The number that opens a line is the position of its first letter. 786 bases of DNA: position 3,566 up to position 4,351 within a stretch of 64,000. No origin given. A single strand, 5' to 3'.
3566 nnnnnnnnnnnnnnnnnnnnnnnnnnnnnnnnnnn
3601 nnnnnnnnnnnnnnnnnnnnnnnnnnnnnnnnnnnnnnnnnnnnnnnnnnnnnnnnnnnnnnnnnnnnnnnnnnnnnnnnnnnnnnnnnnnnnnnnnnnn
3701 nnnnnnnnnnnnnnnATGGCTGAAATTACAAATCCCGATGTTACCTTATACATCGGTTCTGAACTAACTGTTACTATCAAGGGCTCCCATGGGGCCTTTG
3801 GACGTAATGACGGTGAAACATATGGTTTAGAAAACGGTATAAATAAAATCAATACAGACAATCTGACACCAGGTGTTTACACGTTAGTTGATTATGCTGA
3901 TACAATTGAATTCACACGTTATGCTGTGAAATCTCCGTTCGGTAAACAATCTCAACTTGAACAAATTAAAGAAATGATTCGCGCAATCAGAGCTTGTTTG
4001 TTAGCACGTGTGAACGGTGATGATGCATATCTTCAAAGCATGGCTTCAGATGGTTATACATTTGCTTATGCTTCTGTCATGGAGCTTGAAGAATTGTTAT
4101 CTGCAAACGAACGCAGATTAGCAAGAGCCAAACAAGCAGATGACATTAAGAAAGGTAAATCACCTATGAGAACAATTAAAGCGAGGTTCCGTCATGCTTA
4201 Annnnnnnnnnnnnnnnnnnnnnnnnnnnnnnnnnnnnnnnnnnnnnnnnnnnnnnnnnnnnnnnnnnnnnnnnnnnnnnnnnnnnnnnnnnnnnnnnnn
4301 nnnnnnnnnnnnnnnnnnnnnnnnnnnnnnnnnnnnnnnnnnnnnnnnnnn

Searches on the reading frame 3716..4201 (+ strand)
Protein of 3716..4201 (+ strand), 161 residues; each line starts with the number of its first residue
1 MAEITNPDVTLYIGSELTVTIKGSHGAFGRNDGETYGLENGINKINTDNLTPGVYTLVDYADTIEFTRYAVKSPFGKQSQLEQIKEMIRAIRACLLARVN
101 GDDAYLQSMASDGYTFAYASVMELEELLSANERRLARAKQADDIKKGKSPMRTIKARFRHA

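Call 41: search_protein_families(library=ncbifam, proteins=[window:3716-4201:+], max_evalue=0.1)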
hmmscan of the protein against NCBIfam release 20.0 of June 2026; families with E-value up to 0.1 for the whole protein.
window:3716-4201:+ (161 aa): 0 families

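Call 42: search_protein_families(library=phrogs, proteins=[window:3716-4201:+], max_evalue=0.01)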
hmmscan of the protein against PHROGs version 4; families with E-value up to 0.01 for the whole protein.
window:3716-4201:+ (161 aa): 1 family
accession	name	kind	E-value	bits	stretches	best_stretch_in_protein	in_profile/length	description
phrog_5774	-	connector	0.00063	20.4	1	31-157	43-175/177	head-tail joining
